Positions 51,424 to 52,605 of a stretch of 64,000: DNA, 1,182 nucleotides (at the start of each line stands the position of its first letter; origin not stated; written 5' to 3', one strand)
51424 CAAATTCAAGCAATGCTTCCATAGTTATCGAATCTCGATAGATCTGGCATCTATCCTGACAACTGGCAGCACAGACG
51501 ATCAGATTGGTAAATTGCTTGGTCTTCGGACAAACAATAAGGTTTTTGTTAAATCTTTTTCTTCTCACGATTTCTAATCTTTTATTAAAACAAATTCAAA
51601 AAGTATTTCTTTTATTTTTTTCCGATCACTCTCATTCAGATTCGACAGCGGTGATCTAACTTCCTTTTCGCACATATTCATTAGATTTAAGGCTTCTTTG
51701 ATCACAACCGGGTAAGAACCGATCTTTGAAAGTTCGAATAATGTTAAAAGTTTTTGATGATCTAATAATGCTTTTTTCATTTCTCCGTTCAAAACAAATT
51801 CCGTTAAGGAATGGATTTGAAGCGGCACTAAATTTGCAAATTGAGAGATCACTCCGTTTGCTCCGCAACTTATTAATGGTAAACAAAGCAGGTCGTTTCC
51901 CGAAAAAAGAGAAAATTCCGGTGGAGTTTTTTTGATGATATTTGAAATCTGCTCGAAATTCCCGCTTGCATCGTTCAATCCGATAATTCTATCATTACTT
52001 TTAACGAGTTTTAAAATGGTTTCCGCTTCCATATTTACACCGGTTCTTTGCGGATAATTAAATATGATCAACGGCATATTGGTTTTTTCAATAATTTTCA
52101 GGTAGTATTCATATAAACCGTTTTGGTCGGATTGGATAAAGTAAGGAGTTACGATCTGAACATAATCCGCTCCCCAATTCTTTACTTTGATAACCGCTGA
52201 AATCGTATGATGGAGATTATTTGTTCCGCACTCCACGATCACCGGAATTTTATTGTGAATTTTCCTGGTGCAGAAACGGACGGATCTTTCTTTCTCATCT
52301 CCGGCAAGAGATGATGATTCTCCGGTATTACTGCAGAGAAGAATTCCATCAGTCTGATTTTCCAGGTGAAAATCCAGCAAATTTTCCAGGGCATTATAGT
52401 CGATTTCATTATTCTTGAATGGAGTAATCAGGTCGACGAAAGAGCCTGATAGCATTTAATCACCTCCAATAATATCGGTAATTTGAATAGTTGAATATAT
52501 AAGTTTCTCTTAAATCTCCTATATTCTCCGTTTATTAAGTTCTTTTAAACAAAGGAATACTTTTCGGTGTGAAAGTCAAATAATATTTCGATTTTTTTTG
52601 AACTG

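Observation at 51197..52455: DapA-fold protein with every canonical catalytic residue substituted, co-transcribed with a 4-Cys protein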

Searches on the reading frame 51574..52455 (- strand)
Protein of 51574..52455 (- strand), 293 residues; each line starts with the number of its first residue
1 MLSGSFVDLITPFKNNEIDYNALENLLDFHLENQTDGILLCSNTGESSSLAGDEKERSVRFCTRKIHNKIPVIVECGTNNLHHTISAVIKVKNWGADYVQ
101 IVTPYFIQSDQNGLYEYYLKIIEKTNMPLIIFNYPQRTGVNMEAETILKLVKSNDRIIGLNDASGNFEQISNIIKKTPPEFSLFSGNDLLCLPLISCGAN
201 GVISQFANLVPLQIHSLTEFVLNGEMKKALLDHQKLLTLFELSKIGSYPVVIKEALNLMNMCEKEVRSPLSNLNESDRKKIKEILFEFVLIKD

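Call 3: search_protein_families(library=pfam, proteins=[window:51574-52455:-], max_evalue=1)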
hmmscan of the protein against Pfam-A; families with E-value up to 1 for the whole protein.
window:51574-52455:- (293 aa): 1 family
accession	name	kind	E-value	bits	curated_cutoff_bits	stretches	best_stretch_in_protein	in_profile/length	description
PF00701.28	DHDPS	-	5.1e-69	232.6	22.1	1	2-285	2-286/289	Dihydrodipicolinate synthetase family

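Call 4: search_protein_families(library=ncbifam, proteins=[window:51574-52455:-], max_evalue=1)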
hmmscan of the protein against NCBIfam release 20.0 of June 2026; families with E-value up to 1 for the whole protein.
window:51574-52455:- (293 aa): 7 families
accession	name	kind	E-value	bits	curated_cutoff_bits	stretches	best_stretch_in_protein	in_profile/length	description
TIGR00674.1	dapA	equivalog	1.8e-78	263.3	206.15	1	5-285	2-283/286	4-hydroxy-tetrahydrodipicolinate synthase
TIGR02313.1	HpaI-NOT-DapA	exception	6.1e-58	195.9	396.7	1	3-291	2-292/294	2,4-dihydroxyhept-2-ene-1,7-dioic acid aldolase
NF003164.0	PRK04147.1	equivalog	3.5e-39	134.9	281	1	3-287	5-289/294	N-acetylneuraminate lyase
TIGR00683.1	nanA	equivalog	1e-31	110.4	382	1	2-276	1-276/293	N-acetylneuraminate lyase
NF002958.0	PRK03620.1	subfamily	4.4e-31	107.8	278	1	10-285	19-296/307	5-dehydro-4-deoxyglucarate dehydratase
TIGR03249.1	KdgD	equivalog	6.5e-29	101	373.95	1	10-285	17-295/299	5-dehydro-4-deoxyglucarate dehydratase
NF040954.1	Arch_KDGaldase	equivalog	4e-27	95.3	390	1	8-283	6-276/288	bifunctional 2-dehydro-3-deoxy-phosphogluconate/2-dehydro-3-deoxy-6-phosphogalactonate aldolase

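Call 5: search_solved_structures(query=window:51574-52455:-, show_alignments=3)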
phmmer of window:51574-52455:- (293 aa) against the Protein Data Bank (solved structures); distinct sequences matched with E-value up to 0.001: 143 (the best 60 are shown).
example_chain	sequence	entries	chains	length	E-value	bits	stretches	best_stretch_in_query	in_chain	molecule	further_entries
2ehh_A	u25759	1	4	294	1.4e-65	224.4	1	1-289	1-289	Dihydrodipicolinate synthase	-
3a5f_A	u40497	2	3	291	1.7e-56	194.6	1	3-285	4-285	Dihydrodipicolinate synthase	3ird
6t3t_B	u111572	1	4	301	5.9e-55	189.6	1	2-285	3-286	4-hydroxy-tetrahydrodipicolinate synthase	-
2yxg_A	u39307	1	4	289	6.4e-54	186.2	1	2-288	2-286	Dihydrodipicolinate synthase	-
1o5k_A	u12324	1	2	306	1.6e-52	181.6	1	4-287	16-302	4-hydroxy-tetrahydrodipicolinate synthase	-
3pb2_A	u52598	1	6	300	2e-52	181.3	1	4-287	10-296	Dihydrodipicolinate synthase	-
3pb0_A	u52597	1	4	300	1.1e-51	178.9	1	4-287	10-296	Dihydrodipicolinate synthase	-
3flu_A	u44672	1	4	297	7e-51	176.2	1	1-284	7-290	Dihydrodipicolinate synthase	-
7kel_A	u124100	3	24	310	6.7e-47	163.2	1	3-288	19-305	4-hydroxy-tetrahydrodipicolinate synthase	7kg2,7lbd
5ktl_A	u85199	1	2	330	1.2e-46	162.4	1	8-285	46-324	4-hydroxy-tetrahydrodipicolinate synthase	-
7kr7_A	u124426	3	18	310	2.3e-46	161.4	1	3-288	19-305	4-hydroxy-tetrahydrodipicolinate synthase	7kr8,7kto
7ku6_A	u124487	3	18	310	2.4e-46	161.4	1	3-288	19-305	4-hydroxy-tetrahydrodipicolinate synthase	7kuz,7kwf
7klt_A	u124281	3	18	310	3.3e-46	160.9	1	3-288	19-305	4-hydroxy-tetrahydrodipicolinate synthase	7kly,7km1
5f1v_A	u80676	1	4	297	3.7e-46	160.7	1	3-288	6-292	4-hydroxy-tetrahydrodipicolinate synthase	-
3ler_A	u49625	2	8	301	3.9e-46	160.7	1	3-288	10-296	Dihydrodipicolinate synthase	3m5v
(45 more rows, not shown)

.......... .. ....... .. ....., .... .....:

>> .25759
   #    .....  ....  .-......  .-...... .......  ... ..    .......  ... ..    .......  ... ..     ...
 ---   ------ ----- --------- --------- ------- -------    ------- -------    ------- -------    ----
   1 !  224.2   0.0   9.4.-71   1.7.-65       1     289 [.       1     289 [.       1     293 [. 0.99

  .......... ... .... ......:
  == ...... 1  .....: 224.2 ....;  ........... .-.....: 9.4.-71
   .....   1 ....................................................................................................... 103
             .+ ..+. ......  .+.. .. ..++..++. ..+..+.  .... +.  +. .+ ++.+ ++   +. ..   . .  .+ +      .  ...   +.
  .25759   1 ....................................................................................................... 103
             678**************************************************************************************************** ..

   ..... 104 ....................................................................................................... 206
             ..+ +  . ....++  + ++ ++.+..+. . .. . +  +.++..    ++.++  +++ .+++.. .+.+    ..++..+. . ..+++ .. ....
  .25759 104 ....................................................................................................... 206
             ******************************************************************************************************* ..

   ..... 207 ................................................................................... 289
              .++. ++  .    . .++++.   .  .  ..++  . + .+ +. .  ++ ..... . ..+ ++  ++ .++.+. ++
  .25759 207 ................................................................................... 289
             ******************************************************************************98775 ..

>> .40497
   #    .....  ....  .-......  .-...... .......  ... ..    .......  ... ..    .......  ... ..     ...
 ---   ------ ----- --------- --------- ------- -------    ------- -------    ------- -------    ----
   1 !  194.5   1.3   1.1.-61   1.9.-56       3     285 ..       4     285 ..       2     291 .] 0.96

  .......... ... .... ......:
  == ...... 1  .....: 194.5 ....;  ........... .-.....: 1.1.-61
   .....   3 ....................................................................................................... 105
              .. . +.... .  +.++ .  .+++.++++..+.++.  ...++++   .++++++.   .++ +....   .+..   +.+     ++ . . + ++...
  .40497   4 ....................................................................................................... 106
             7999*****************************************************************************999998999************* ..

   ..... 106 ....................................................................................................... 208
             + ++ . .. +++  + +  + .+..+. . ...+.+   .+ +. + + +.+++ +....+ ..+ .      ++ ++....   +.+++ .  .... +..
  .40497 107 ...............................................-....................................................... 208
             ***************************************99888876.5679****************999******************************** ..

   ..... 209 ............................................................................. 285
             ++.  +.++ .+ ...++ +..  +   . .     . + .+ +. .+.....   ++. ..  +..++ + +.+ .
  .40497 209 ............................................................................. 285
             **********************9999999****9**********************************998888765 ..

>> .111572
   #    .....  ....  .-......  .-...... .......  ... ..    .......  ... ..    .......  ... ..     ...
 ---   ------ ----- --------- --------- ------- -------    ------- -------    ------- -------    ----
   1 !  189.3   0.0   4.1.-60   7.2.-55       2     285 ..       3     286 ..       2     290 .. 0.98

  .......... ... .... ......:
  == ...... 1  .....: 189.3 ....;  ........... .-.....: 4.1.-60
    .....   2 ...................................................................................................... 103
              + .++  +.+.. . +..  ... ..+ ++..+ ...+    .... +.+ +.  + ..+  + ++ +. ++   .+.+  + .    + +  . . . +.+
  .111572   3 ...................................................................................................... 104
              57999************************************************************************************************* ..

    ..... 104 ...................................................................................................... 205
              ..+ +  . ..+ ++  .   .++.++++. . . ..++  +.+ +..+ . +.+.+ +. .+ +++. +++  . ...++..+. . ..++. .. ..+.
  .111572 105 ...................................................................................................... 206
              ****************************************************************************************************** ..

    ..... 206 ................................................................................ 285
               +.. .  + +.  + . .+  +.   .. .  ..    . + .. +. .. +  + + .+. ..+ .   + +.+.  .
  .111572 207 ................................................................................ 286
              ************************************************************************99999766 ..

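Call 6: find_homologous_proteins(query=window:51574-52455:-)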
Query window:51574-52455:- (293 aa): 398 proteins with E <= 0.001 among 1253 candidates; the best 120 are listed.
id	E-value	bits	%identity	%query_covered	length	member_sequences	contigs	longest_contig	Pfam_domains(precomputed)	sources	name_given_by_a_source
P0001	4.5e-190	648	100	100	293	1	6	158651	PF00701.29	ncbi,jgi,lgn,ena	-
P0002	1.8e-135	469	73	100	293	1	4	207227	PF00701.29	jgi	-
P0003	1.4e-132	459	71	100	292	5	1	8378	PF00701.29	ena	-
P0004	7.9e-98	345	54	99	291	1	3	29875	PF00701.29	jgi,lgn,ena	-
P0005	1.2e-97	344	54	99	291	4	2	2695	PF00701.29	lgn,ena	-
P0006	4.2e-95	336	52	95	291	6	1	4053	PF00701.29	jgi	jgi:4-hydroxy-tetrahydrodipicolinate synthase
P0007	9.8e-94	332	52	99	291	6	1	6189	PF00701.29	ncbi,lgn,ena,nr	ncbi:MAG: 4-hydroxy-tetrahydrodipicolinate synthase [Candidatus Cloacimonetes bacterium]|nr:4-hydrox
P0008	1.1e-93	331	50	99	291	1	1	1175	PF00701.29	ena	-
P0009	1.5e-93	331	52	95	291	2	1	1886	PF00701.29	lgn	-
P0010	2.4e-93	330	51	98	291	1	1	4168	PF00701.29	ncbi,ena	-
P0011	1.4e-92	328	52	99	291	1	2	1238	PF00701.29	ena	-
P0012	1.5e-92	328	54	94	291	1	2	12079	PF00701.29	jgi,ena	-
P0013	2.0e-92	327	50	99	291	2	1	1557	PF00701.29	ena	-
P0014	3.1e-92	327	51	99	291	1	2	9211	PF00701.29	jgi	jgi:4-hydroxy-tetrahydrodipicolinate synthase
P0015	4.2e-92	326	50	100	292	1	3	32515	PF00701.29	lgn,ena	-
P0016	5.0e-92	326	52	99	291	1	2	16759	PF00701.29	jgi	-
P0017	1.2e-91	325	51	99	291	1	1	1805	PF00701.29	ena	-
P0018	1.3e-91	325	51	99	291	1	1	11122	PF00701.29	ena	-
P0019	2.0e-91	324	51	99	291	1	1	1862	PF00701.29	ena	-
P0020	2.8e-91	324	49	99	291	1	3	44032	PF00701.29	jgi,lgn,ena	-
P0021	3.9e-91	323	50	99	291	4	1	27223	PF00701.29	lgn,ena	-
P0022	4.2e-91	323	49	99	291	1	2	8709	PF00701.29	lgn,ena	-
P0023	4.4e-91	323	49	99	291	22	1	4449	PF00701.29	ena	-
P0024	6.2e-91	322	51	95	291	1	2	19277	PF00701.29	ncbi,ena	-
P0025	6.5e-91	322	49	99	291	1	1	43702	PF00701.29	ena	-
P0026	1.6e-90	321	50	99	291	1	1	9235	PF00701.29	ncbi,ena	-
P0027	2.1e-90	321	51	99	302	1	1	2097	PF00701.29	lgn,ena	-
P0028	2.5e-90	321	51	99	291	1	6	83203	PF00701.29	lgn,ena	-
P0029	3.4e-90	320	49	99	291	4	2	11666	PF00701.29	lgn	-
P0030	3.7e-90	320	50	99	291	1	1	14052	PF00701.29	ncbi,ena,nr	ncbi:MAG: 4-hydroxy-tetrahydrodipicolinate synthase [Candidatus Cloacimonetes bacterium]|nr:4-hydrox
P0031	4.6e-90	320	48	99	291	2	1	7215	PF00701.29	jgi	-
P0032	6.1e-90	319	48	100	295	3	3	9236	PF00701.29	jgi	jgi:4-hydroxy-tetrahydrodipicolinate synthase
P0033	8.6e-90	319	51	99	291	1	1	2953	PF00701.29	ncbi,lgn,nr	ncbi:MAG: 4-hydroxy-tetrahydrodipicolinate synthase [Candidatus Cloacimonadales bacterium]|nr:4-hydr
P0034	1.1e-89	318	50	99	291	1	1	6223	PF00701.29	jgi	jgi:4-hydroxy-tetrahydrodipicolinate synthase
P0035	1.1e-89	318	50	99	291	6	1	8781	PF00701.29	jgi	-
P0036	1.3e-89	318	50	99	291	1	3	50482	PF00701.29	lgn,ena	-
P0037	1.7e-89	318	48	99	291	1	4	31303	PF00701.29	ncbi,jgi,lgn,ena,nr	ncbi:MAG: 4-hydroxy-tetrahydrodipicolinate synthase [Candidatus Tenebribacter burtonii]|jgi:4-hydrox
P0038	1.9e-89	318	52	99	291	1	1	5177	PF00701.29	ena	-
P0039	2.3e-89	317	50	99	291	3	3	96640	PF00701.29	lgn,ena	-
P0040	2.8e-89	317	49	100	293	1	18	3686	PF00701.29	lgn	-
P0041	3.1e-89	317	50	99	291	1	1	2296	PF00701.29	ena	-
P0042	4.5e-89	316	49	99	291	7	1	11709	PF00701.29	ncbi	-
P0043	5.5e-89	316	49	99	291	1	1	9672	PF00701.29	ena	-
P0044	5.9e-89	316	50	99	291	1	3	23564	PF00701.29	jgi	-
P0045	1.2e-88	315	50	99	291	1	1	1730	PF00701.29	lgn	-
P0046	1.2e-88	315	50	100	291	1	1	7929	PF00701.29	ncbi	-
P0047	1.3e-88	315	50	99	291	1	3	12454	PF00701.29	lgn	-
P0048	1.4e-88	315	49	99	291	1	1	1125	PF00701.29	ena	-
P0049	1.4e-88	315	49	99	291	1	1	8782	PF00701.29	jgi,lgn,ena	-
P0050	1.5e-88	315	48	100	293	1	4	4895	PF00701.29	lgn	-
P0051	1.7e-88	314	51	92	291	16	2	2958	PF00701.29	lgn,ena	-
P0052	1.8e-88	314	51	99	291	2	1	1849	PF00701.29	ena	-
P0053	2.0e-88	314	49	99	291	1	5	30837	PF00701.29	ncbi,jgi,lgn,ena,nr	ncbi:MAG: 4-hydroxy-tetrahydrodipicolinate synthase [Candidatus Tenebribacter mawsonii]|nr:4-hydroxy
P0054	2.2e-88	314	48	99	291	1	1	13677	PF00701.29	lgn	-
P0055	2.7e-88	314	47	99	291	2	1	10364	PF00701.29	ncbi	-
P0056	3.6e-88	313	51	99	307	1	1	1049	PF00701.29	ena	-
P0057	3.8e-88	313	50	99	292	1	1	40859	PF00701.29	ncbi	-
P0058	4.3e-88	313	48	99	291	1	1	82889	PF00701.29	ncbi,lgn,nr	ncbi:MAG: 4-hydroxy-tetrahydrodipicolinate synthase [Candidatus Cloacimonetes bacterium]|nr:4-hydrox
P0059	4.5e-88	313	48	99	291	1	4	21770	PF00701.29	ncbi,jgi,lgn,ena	-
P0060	4.5e-88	313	47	99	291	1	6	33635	PF00701.29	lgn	-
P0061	5.4e-88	313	48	99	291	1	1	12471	PF00701.29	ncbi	-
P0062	5.4e-88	313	50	99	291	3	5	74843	PF00701.29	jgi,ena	jgi:4-hydroxy-tetrahydrodipicolinate synthase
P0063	6.5e-88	313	48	99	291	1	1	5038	PF00701.29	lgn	-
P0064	9.8e-88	312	48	99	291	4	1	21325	PF00701.29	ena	-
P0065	1.2e-87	312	49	99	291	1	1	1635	PF00701.29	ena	-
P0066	1.8e-87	311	49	99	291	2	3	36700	PF00701.29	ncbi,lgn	-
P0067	2.3e-87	311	49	99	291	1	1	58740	PF00701.29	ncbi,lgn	-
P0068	2.5e-87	311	49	99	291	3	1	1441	PF00701.29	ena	-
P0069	3.0e-87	310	49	99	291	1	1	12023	PF00701.29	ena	-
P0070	3.2e-87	310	49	97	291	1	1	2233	PF00701.29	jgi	-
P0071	6.8e-87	309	48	98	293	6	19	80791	PF00701.29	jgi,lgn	jgi:4-hydroxy-tetrahydrodipicolinate synthase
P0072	7.7e-87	309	50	99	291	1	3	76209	PF00701.29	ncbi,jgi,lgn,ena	-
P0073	8.8e-87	309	49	99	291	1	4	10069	PF00701.29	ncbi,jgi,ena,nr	ncbi:MAG: 4-hydroxy-tetrahydrodipicolinate synthase [Candidatus Cloacimonadota bacterium]|nr:MAG: 4-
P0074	1.6e-86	308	48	99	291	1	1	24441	PF00701.29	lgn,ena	-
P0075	2.2e-86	308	48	99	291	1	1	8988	PF00701.29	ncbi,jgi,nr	ncbi:MAG: 4-hydroxy-tetrahydrodipicolinate synthase [Candidatus Cloacimonadota bacterium]|nr:MAG: 4-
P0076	2.3e-86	307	48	100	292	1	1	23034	PF00701.29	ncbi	-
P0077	2.5e-86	307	50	99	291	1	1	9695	PF00701.29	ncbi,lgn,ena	-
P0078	2.7e-86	307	49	99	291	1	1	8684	PF00701.29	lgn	-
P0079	2.7e-86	307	50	99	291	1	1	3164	PF00701.29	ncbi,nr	ncbi:MAG: 4-hydroxy-tetrahydrodipicolinate synthase [Candidatus Cloacimonetes bacterium]|nr:4-hydrox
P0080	2.9e-86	307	48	99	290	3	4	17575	PF00701.29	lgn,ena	-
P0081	5.3e-86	306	48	99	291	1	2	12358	PF00701.29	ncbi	-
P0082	5.6e-86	306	48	99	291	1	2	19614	PF00701.29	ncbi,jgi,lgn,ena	-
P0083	8.7e-86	306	48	99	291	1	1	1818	PF00701.29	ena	-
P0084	1.0e-85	305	48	99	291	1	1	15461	PF00701.29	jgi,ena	-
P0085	1.2e-85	305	48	99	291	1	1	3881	PF00701.29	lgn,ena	-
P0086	1.4e-85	305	49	99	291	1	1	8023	PF00701.29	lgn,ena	-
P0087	1.9e-85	304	49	99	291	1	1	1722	PF00701.29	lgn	-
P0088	2.4e-85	304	48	99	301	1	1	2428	PF00701.29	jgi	jgi:4-hydroxy-tetrahydrodipicolinate synthase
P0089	7.3e-85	303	48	99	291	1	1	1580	PF00701.29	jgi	-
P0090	7.4e-85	303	48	99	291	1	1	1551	PF00701.29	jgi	jgi:4-hydroxy-tetrahydrodipicolinate synthase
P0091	7.4e-85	303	48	99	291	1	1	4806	PF00701.29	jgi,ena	-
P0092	8.3e-85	302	48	100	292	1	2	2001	PF00701.29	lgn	-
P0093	9.5e-85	302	48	99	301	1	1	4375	PF00701.29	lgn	-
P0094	2.5e-84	301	48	99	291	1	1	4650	PF00701.29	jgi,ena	-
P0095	3.4e-84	300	48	99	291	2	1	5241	PF00701.29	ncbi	-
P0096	4.9e-84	300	48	99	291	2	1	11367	PF00701.29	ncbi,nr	ncbi:MAG TPA: 4-hydroxy-tetrahydrodipicolinate synthase [Candidatus Cloacimonadota bacterium]|nr:4-h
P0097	5.7e-84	300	49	99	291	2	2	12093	PF00701.29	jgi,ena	-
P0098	5.7e-84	300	48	99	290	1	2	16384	PF00701.29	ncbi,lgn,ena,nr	ncbi:MAG: 4-hydroxy-tetrahydrodipicolinate synthase [Candidatus Cloacimonetes bacterium]|nr:4-hydrox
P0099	7.5e-84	299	49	95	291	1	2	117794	PF00701.29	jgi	jgi:4-hydroxy-tetrahydrodipicolinate synthase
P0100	8.4e-84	299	48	99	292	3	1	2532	PF00701.29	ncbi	-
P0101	1.0e-83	299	47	99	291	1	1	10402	PF00701.29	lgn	-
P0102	1.4e-83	298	47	100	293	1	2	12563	PF00701.29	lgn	-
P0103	1.9e-83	298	48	100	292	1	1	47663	PF00701.29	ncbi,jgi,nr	ncbi:MAG: 4-hydroxy-tetrahydrodipicolinate synthase [Candidatus Cloacimonetes bacterium]|nr:4-hydrox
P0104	2.1e-83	298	47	100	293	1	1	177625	PF00701.29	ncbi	-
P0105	2.8e-83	297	48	99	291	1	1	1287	PF00701.29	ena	-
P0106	3.9e-83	297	48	99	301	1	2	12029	PF00701.29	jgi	-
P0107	4.0e-83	297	46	99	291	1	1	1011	PF00701.29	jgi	-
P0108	7.4e-83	296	48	99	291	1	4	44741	PF00701.29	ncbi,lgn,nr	ncbi:MAG: 4-hydroxy-tetrahydrodipicolinate synthase [Candidatus Cloacimonetes bacterium]|nr:4-hydrox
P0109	8.7e-83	296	48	99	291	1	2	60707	PF00701.29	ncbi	-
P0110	1.1e-82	295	46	100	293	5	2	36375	PF00701.29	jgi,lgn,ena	-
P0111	5.1e-82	293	47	100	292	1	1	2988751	PF00701.29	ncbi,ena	-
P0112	5.1e-82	293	47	100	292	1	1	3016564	PF00701.29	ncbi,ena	-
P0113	6.0e-82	293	46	99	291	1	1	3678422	PF00701.29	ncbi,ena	-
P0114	6.6e-82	293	46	99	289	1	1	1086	PF00701.29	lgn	-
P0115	1.6e-81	292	49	96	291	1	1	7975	PF00701.29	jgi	-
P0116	1.3e-80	289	46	100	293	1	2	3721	PF00701.29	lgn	-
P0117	1.6e-80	288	47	99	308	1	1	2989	PF00701.29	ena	-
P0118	3.8e-80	287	45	99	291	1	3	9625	PF00701.29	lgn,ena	-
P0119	5.7e-80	286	46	99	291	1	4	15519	PF00701.29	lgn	-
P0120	6.9e-80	286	46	99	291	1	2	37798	PF00701.29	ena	-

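Call 10: find_encoding_contigs(protein=P0002, flank=10000, max_places=4)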
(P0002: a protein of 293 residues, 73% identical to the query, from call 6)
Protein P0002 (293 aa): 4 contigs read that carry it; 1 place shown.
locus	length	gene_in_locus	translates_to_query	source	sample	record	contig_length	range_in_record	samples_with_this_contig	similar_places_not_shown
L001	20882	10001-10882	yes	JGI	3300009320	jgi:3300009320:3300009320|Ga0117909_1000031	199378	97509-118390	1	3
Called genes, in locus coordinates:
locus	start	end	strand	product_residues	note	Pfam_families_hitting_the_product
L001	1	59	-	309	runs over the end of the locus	PF01795:Methyltransf_5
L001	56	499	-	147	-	PF02381:MraZ (weak)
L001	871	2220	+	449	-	PF00072:Response_reg, PF13185:GAF_2, PF00990:GGDEF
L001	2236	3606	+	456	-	PF00072:Response_reg, PF08448:PAS_4, PF13426:PAS_9 (weak), PF13487:HD_5, PF01966:HD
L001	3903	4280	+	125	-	PF01597:GCV_H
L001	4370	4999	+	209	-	PF00625:Guanylate_kin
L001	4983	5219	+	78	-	-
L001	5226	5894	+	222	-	PF03167:UDG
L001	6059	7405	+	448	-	PF00772:DnaB, PF13481:AAA_25, PF03796:DnaB_C, PF06745:ATPase (weak)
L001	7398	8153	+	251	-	PF02405:MlaE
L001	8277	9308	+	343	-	PF01547:SBP_bac_1, PF13531:SBP_bac_11, PF13416:SBP_bac_8, PF13343:SBP_bac_6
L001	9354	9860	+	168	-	PF00588:SpoU_methylase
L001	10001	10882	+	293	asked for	PF00701:DHDPS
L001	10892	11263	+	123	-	-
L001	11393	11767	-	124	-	PF04892:VanZ-LLP1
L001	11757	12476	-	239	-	PF11306:DUF3108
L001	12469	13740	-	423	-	PF01595:CNNM, PF00571:CBS (weak), PF03471:CorC_HlyC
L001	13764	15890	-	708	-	PF18962:Por_Secre_tail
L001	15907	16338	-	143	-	PF02130:YbeY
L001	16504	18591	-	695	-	PF07697:7TMR-HDED, PF07698:7TM-7TMR_HD, PF01966:HD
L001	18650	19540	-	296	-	PF01476:LysM (faint)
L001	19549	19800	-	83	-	-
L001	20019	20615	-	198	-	PF00571:CBS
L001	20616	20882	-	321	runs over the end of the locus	-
